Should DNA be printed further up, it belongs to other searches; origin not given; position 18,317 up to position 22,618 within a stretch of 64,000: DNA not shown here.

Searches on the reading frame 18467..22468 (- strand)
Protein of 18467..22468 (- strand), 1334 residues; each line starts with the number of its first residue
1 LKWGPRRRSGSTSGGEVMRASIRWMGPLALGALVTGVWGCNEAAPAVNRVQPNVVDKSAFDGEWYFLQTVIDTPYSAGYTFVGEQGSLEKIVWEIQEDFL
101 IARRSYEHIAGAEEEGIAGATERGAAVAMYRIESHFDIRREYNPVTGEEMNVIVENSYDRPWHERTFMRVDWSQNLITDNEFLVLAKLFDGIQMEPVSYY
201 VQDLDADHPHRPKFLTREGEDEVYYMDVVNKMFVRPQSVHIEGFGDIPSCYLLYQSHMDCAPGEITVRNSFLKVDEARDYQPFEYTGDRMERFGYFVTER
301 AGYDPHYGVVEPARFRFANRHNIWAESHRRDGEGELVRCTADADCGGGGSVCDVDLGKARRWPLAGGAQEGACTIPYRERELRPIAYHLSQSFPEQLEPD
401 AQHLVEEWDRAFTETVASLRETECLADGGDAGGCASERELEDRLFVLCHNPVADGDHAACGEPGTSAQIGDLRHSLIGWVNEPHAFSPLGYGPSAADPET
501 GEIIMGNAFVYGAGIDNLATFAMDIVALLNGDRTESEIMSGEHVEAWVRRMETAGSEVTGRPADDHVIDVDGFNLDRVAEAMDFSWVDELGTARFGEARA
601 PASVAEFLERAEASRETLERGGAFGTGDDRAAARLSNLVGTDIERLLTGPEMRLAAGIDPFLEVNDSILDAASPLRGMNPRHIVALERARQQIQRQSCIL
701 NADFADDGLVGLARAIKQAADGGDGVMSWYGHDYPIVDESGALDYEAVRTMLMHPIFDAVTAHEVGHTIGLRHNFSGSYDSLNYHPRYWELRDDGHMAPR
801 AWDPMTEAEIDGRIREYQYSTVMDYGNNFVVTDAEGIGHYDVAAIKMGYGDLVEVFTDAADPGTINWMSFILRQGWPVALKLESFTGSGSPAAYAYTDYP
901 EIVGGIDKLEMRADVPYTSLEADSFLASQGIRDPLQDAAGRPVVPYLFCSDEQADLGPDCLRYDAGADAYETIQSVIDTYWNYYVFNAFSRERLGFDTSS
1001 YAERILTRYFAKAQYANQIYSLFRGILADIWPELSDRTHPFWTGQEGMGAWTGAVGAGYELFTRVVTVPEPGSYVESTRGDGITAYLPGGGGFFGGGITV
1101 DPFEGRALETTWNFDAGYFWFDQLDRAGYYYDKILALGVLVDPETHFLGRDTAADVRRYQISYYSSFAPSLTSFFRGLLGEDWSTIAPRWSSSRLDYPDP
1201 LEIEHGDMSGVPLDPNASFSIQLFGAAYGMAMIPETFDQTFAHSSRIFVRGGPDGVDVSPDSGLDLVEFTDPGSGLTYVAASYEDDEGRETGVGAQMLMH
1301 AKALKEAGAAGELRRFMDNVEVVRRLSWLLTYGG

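Call 55: search_protein_families(library=pfam, proteins=[window:18467-22468:-], max_evalue=0.01)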
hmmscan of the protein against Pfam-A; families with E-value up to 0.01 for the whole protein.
window:18467-22468:- (1334 aa): 2 families
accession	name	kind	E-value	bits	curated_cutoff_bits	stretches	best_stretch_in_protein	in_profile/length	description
PF16313.11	DUF4953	-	3.9e-10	39.9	24.2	1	750-780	6-36/316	Met-zincin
PF13688.12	Reprolysin_5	-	0.00048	20.9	27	1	692-778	86-162/196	Metallo-peptidase family M12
